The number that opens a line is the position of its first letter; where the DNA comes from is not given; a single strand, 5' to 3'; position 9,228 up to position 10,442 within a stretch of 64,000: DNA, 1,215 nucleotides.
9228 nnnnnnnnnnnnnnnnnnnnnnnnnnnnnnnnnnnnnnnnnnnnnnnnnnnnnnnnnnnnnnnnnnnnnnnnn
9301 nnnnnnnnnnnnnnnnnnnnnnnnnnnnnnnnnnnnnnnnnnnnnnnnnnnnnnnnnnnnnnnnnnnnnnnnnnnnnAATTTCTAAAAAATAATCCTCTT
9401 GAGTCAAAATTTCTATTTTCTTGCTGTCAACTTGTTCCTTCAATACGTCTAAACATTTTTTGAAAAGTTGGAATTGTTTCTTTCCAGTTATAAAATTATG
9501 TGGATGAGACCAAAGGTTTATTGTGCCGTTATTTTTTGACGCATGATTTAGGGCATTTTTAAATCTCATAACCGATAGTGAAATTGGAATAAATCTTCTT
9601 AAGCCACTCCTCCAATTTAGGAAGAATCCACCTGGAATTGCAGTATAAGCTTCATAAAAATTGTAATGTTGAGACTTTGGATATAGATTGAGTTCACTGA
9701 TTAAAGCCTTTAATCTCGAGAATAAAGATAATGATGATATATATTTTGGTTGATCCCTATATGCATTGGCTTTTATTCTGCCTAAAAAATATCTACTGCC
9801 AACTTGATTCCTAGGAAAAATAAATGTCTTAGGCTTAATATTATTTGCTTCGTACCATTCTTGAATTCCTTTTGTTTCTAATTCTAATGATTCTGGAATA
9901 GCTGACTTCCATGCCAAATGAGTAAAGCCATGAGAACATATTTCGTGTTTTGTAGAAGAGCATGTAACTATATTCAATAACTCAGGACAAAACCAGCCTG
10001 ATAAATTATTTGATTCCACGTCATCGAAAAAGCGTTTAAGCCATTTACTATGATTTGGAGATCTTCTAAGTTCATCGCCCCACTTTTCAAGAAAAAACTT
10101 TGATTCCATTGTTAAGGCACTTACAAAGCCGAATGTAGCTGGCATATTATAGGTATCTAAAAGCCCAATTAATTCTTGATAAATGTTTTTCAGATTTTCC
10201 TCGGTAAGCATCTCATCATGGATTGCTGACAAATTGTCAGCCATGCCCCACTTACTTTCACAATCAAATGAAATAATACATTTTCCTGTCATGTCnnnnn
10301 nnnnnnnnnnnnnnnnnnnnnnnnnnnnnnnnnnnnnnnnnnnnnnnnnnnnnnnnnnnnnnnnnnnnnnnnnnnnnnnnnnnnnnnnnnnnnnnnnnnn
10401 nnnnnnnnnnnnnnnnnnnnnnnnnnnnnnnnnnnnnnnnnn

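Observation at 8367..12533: Deacetylase-GT2 fusion, orphan transferase-like protein, carrier protein and KAS III: a possible 'deacetylate then re-acylate' sugar N-acylation module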

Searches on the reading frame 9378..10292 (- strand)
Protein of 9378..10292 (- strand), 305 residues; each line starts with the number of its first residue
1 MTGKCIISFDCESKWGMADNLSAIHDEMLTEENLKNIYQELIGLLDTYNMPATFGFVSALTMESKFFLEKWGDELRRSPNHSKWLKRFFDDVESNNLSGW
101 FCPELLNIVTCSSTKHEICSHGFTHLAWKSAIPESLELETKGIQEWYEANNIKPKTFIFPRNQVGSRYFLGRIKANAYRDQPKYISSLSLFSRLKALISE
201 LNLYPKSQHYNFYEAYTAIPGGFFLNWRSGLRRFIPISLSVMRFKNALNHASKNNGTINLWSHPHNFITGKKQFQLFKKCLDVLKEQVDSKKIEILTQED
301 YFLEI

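Call 35: find_homologous_proteins(query=window:9378-10292:-, max_evalue=0.00001)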
Query seq(305 aa) (305 aa): 81 proteins with E <= 0.00001 among 825 candidates.
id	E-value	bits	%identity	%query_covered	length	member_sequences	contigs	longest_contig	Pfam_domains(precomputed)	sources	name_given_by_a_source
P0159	8.0e-124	431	99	61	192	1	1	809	-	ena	-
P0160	9.9e-93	329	49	99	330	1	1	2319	PF01522.27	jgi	jgi:hypothetical protein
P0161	1.6e-91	325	48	100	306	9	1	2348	PF01522.27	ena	-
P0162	3.0e-90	321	49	99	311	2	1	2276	-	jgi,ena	jgi:hypothetical protein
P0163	5.4e-88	313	47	99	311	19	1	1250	-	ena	-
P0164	1.0e-87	313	47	99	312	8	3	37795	-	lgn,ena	-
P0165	1.3e-86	309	47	97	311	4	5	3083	-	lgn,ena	-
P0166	9.4e-86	306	49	95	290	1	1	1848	PF01522.27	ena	-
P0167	1.1e-84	303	48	95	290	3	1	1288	PF01522.27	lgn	-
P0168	1.2e-84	302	47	99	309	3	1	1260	-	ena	-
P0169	2.2e-84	302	45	100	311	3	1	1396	PF01522.27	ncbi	-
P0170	5.0e-84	300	46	99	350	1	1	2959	PF01522.27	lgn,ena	-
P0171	7.0e-82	293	44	99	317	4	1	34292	-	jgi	jgi:peptidoglycan/xylan/chitin deacetylase (PgdA/CDA1 family)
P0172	1.6e-81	292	44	99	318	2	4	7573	-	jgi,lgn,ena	-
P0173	3.4e-79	285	43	99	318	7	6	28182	-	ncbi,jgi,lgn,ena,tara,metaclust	tara:strand:- start:385 stop:1341 length:957 start_codon:yes stop_codon:yes gene_type:complete|metac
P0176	2.4e-77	278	42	99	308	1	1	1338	PF01522.27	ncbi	-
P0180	6.9e-71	257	81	45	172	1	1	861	PF03301.19,PF01522.27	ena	-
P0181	9.9e-71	257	40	99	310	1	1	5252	PF01522.27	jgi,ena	jgi:peptidoglycan/xylan/chitin deacetylase (PgdA/CDA1 family)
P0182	3.1e-70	255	41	99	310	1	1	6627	PF01522.27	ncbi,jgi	jgi:peptidoglycan/xylan/chitin deacetylase (PgdA/CDA1 family)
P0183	1.8e-57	213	40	100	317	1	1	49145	PF01522.27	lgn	-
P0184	7.8e-56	208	39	99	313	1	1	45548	PF01522.27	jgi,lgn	-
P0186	2.5e-54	203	37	98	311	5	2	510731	PF01522.27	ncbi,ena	-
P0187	2.6e-54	203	38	100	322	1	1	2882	PF01522.27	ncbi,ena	-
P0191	2.6e-50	190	36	99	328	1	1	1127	PF01522.27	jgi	jgi:peptidoglycan/xylan/chitin deacetylase (PgdA/CDA1 family)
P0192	6.2e-49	185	36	99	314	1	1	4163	PF01522.27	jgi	jgi:hypothetical protein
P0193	8.0e-49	185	35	99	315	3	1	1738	PF01522.27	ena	-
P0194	1.9e-48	184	36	99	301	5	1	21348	PF01522.27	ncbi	-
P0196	1.8e-47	180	36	99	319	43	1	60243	PF01522.27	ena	-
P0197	1.1e-46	178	35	99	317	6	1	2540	PF01522.27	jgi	jgi:hypothetical protein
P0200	3.5e-45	173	34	98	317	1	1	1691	PF01522.27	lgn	-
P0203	2.2e-44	170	35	98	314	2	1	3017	PF01522.27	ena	-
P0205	2.5e-43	167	33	100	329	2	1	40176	PF01522.27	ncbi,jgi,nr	ncbi:MAG: polysaccharide deacetylase family protein [Deltaproteobacteria bacterium]|nr:polysaccharid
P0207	7.5e-43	165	35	99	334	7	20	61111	-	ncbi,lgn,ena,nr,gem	ncbi:MAG: hypothetical protein FJ302_08240 [Planctomycetes bacterium]|nr:hypothetical protein [Planc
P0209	2.2e-42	164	33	98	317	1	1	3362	PF01522.27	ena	-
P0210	5.2e-42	162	33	98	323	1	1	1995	PF01522.27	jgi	jgi:hypothetical protein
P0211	6.6e-42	162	34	99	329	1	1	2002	PF01522.27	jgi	jgi:hypothetical protein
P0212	1.2e-41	161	32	97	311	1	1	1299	PF01522.27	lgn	-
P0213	1.3e-41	161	33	97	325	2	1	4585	PF01522.27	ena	-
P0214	1.4e-41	161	36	99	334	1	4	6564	PF01522.27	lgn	-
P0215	1.5e-41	161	33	100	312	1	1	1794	PF01522.27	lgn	-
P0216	3.0e-41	160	33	98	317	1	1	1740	PF01522.27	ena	-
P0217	4.5e-41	159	35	98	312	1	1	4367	PF01522.27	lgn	-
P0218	5.7e-41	159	34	97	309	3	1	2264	PF01522.27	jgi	-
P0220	1.9e-40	157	33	98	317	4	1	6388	PF01522.27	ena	-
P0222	8.4e-40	155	33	98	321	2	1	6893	PF01522.27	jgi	-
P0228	2.1e-37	147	34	98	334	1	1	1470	PF01522.27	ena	-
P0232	1.2e-36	145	31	99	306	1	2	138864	PF01522.27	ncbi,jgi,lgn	ncbi:MAG: peptidoglycan/xylan/chitin deacetylase (PgdA/CDA1 family) [Verrucomicrobiales bacterium]|j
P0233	1.4e-36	145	34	98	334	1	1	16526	PF01522.27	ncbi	-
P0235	3.2e-36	143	32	93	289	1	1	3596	PF01522.27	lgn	-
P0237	9.1e-36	142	34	97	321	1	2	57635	PF01522.27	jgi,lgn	-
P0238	1.1e-34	138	32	94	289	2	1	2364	PF01522.27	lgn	-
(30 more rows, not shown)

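Call 36: find_encoding_contigs(protein=P0164, flank=8000, max_places=1)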
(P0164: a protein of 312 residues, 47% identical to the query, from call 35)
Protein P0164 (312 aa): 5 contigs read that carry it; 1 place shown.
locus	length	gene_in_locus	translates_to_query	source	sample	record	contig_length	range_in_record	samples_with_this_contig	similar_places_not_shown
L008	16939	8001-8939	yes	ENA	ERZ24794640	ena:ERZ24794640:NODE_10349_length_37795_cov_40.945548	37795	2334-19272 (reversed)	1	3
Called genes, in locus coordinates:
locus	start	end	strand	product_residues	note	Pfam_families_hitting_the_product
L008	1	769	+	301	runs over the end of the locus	-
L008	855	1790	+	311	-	-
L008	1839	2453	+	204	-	PF08241:Methyltransf_11 (weak)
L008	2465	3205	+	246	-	PF04765:TOD1_MUCI70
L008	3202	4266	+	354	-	PF00534:Glycos_transf_1, PF13692:Glyco_trans_1_4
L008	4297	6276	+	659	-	PF13522:GATase_6, PF13537:GATase_7, PF00733:Asn_synthase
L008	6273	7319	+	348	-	PF14897:EpsG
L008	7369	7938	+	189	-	PF00908:dTDP_sugar_isom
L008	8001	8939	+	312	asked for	-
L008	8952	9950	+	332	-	PF00535:Glycos_transf_2, PF10111:Glyco_tranf_2_2 (faint)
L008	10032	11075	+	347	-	PF01073:3Beta_HSD, PF01370:Epimerase, PF02719:Polysacc_synt_2, PF04321:RmlD_sub_bind, PF16363:GDP_Man_Dehyd, PF07993:NAD_binding_4 (weak)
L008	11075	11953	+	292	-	PF01370:Epimerase, PF02719:Polysacc_synt_2 (weak), PF04321:RmlD_sub_bind, PF16363:GDP_Man_Dehyd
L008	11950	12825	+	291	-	PF00483:NTP_transferase, PF12804:NTP_transf_3 (weak)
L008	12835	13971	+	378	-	PF13477:Glyco_trans_4_2, PF20706:GT4-conflict (weak), PF00534:Glycos_transf_1, PF13692:Glyco_trans_1_4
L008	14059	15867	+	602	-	PF02563:Poly_export, PF10531:SLBB (faint), PF22461:SLBB_2 (faint)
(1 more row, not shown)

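Call 37: find_encoding_contigs(protein=P0186, flank=8000, max_places=1)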
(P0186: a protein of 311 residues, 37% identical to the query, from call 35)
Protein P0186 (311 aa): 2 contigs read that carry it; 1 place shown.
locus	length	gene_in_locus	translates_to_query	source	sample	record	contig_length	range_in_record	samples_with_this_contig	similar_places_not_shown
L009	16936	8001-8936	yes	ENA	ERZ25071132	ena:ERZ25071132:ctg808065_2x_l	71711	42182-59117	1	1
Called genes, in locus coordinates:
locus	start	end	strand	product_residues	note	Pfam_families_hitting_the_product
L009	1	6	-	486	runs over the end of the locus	PF00478:IMPDH, PF00571:CBS, PF03060:NMO, PF01070:FMN_dh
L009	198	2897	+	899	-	PF07517:SecA_DEAD, PF01043:SecA_PP_bind, PF21090:P-loop_SecA, PF07516:SecA_SW, PF02810:SEC-C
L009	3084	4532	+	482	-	PF01575:MaoC_dehydratas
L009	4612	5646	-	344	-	-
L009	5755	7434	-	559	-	-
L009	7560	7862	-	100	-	-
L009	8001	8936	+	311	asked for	PF01522:Polysacc_deac_1 (faint)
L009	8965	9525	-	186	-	PF02357:NusG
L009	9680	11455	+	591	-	PF14306:PUA_2, PF01747:ATP-sulfurylase, PF01583:APS_kinase, PF01656:CbiA (weak), PF13671:AAA_33 (weak)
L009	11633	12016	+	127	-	-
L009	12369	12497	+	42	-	PF01370:Epimerase, PF16363:GDP_Man_Dehyd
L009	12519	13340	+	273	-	PF01370:Epimerase, PF16363:GDP_Man_Dehyd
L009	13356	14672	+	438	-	PF03446:NAD_binding_2, PF03721:UDPG_MGDP_dh_N, PF00984:UDPG_MGDP_dh, PF03720:UDPG_MGDP_dh_C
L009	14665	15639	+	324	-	PF01073:3Beta_HSD, PF01370:Epimerase, PF02719:Polysacc_synt_2 (weak), PF04321:RmlD_sub_bind, PF07993:NAD_binding_4 (weak), PF13460:NAD_binding_10 (weak), PF16363:GDP_Man_Dehyd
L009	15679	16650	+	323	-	PF01370:Epimerase, PF04321:RmlD_sub_bind, PF16363:GDP_Man_Dehyd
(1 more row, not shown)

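Call 38: find_encoding_contigs(protein=P0207, flank=8000, max_places=1)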
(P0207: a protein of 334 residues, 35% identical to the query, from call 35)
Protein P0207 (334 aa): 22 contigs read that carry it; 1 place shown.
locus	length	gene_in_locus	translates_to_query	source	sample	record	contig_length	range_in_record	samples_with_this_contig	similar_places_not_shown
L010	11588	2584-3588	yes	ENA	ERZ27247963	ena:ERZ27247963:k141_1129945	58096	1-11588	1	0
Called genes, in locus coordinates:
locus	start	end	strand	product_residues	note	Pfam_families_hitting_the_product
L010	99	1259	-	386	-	PF13439:Glyco_transf_4, PF13579:Glyco_trans_4_4, PF20706:GT4-conflict (weak), PF00534:Glycos_transf_1, PF13692:Glyco_trans_1_4, PF13524:Glyco_trans_1_2 (weak)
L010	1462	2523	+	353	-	-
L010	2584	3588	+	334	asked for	-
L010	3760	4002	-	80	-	-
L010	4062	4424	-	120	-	PF14489:QueF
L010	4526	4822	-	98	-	-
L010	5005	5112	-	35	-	-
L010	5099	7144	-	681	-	PF22745:Nlig-Ia, PF01653:DNA_ligase_aden, PF03120:OB_DNA_ligase, PF03119:DNA_ligase_ZBD, PF12826:HHH_2, PF00533:BRCT, PF12738:PTCB-BRCT, PF16589:BRCT_2 (weak), +1 more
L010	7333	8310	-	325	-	PF07963:N_methyl (weak), PF07596:SBP_bac_10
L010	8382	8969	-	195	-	PF01844:HNH, PF13395:HNH_4 (faint), PF14279:HNH_5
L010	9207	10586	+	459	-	-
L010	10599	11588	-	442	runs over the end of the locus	PF03575:Peptidase_S51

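Call 42: find_related_loci(query=A4, collection=metagenome_contigs, flank=10000)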
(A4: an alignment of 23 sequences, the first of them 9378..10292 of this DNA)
Query A4 (305 aa) in metagenome_contigs; peptide patterns used: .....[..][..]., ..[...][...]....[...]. (x = any residue, [..] = any of these).
600 stretches matched a pattern (row limit reached: there are more); 116 encode a relative of the query (tblastn E <= 1e-3); the best 80 are kept; 80 distinct loci.
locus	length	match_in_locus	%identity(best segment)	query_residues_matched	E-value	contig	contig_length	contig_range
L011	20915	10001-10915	83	1-305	1e-173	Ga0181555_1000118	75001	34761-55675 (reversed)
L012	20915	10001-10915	72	1-305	8e-156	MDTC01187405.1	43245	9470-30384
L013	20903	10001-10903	60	1-301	8e-124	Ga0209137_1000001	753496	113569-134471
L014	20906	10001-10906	60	1-302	4e-124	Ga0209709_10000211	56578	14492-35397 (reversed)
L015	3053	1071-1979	48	1-301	3e-98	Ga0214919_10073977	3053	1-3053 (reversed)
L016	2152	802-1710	48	1-301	6e-99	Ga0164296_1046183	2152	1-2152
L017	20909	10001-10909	47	1-301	7e-92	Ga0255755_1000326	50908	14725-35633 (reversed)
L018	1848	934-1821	47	1-301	7e-96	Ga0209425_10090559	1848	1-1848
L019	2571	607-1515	47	1-301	1e-93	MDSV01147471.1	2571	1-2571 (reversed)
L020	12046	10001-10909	43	1-301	2e-86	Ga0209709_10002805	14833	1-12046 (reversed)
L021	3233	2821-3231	87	1-137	7e-78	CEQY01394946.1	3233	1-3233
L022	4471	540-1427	38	6-301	8e-67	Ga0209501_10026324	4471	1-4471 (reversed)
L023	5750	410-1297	39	6-301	4e-66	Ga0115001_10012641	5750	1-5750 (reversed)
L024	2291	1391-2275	41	6-301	5e-65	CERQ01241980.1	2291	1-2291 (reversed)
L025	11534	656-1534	36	3-301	1e-60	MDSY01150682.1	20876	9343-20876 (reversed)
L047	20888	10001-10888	36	3-302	1e-53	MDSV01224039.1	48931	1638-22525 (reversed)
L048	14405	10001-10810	37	3-278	9e-54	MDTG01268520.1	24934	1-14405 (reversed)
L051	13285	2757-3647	33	3-303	9e-53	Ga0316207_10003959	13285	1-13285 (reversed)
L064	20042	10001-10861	32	3-297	3e-49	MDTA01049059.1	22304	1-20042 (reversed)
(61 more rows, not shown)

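Call 57: search_protein_families(library=pfam, proteins=[L051:3931-4539:+, L051:5291-6043:+, L051:7176-8432:+, L047:6033-6629:+, L047:8353-9285:+, L047:9146-9946:+, L064:8290-9036:+, L064:12145-13026:+, L048:8145-9041:+, L048:12157-13056:+], max_evalue=0.01)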
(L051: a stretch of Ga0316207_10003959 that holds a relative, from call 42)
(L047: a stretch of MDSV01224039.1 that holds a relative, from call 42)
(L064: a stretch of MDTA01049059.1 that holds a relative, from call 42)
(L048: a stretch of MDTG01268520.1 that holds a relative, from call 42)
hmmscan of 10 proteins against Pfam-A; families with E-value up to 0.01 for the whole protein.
L051:3931-4539:+ (203 aa): 0 families

L051:5291-6043:+ (251 aa): 10 families
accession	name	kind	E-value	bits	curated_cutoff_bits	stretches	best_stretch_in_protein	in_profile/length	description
PF05175.20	MTS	-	2.6e-11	43.9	23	1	27-126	3-103/170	Methyltransferase small domain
PF13847.12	Methyltransf_31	-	5e-09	36.4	27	1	53-175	2-107/145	Methyltransferase domain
PF06325.19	PrmA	-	6.4e-07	29.6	22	1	40-141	147-244/296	Ribosomal protein L11 methyltransferase (PrmA)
PF13649.12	Methyltransf_25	-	5.9e-06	27.3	27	1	59-126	2-69/97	Methyltransferase domain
PF01728.25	FtsJ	-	2.8e-05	24.6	24.1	1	52-201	19-161/181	FtsJ-like methyltransferase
PF03848.20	TehB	-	6.4e-05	22.9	20.4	1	41-164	19-138/193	Tellurite resistance protein TehB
PF08241.18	Methyltransf_11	-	0.00024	22.1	21.2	1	59-126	1-65/95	Methyltransferase domain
PF13489.12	Methyltransf_23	-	0.0003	21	27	1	46-217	14-142/164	Methyltransferase domain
PF08242.18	Methyltransf_12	-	0.00042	21.4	30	1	59-144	1-86/98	Methyltransferase domain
PF10294.15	Methyltransf_16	-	0.0017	18.5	21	1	48-98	40-88/174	Lysine methyltransferase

L051:7176-8432:+ (419 aa): 0 families

L047:6033-6629:+ (199 aa): 0 families

L047:8353-9285:+ (311 aa): 1 family
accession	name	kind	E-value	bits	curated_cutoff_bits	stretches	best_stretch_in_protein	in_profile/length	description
PF02668.22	TauD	-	4e-25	89.6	27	1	31-288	24-265/267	Taurine catabolism dioxygenase TauD, TfdA family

L047:9146-9946:+ (267 aa): 6 families
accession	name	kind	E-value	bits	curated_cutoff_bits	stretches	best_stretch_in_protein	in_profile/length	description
PF08241.18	Methyltransf_11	-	1.8e-11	44.9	21.2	1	100-163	29-93/95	Methyltransferase domain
PF13649.12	Methyltransf_25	-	6e-08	33.7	27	1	113-161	50-97/97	Methyltransferase domain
PF13847.12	Methyltransf_31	-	1.1e-06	28.8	27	1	105-183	49-127/145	Methyltransferase domain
PF13489.12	Methyltransf_23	-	1.3e-05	25.4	27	1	121-234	74-161/164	Methyltransferase domain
PF08242.18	Methyltransf_12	-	0.00016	22.7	30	1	124-163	64-98/98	Methyltransferase domain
PF05148.21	Methyltransf_8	-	0.0018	18.6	27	1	110-166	105-157/219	Hypothetical methyltransferase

L064:8290-9036:+ (249 aa): 2 families
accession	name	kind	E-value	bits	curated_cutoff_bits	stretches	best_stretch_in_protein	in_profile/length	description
PF08241.18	Methyltransf_11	-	1.9e-06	28.9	21.2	1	68-139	25-93/95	Methyltransferase domain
PF13489.12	Methyltransf_23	-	8.2e-05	22.8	27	1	79-234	80-162/164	Methyltransferase domain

L064:12145-13026:+ (294 aa): 1 family
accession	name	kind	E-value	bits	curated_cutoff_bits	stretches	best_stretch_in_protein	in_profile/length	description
PF02668.22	TauD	-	8.8e-27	95.1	27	1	34-284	27-263/267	Taurine catabolism dioxygenase TauD, TfdA family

L048:8145-9041:+ (299 aa): 2 families
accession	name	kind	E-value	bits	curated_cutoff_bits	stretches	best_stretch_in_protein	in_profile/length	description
PF00535.33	Glycos_transf_2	-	6.3e-07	29.9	23.3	1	43-163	39-159/168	Glycosyl transferase family 2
PF13641.12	Glyco_tranf_2_3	-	0.0037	17.7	27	1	64-212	66-215/230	Glycosyltransferase like family 2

L048:12157-13056:+ (300 aa): 1 family
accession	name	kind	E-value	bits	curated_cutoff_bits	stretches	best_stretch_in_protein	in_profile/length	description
PF02668.22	TauD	-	2.6e-26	93.5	27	1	23-286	14-264/267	Taurine catabolism dioxygenase TauD, TfdA family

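Call 59: search_protein_families(library=ncbifam, alignment_id=A4, max_evalue=1)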
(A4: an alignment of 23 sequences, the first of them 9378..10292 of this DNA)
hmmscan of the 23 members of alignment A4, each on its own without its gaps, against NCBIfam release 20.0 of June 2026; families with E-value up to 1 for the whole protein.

A. member 1, window:9378-10292:- (305 aa): 0 families

B. families by the number of members that match (of 23 scanned): 12 families
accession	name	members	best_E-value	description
TIGR03006.1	pepcterm_polyde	18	8e-05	XrtA system polysaccharide deacetylase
TIGR04243.1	nodulat_NodB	15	0.00013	chitooligosaccharide deacetylase NodB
TIGR02764.1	spore_ybaN_pdaB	9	0.00029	polysaccharide deacetylase family sporulation protein PdaB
NF050820.1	PolSacchBiosHfsH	3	0.019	oligosaccharide deacetylase HfsH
NF038379.2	amino_Aden_PurZ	1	0.0024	succino-amino-deoxyadenylate synthase PurZ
TIGR02884.1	spore_pdaA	1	0.0032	delta-lactam-biosynthetic de-N-acetylase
TIGR03938.2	deacetyl_PgaB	1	0.059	poly-beta-1,6-N-acetyl-D-glucosamine N-deacetylase PgaB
NF007624.0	PRK10280.1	1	0.093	peptidyl-dipeptidase Dcp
NF009197.0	PRK12545.1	1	0.13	RNA polymerase factor sigma-70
NF002020.0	PRK00823.1-5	1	0.15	4a-hydroxytetrahydrobiopterin dehydratase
TIGR01457.1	HAD-SF-IIA-hyp2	1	0.18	TIGR01457 family HAD-type hydrolase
NF009415.0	PRK12779.1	1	0.26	putative bifunctional glutamate synthase subunit beta/2-polyprenylphenol hydroxylase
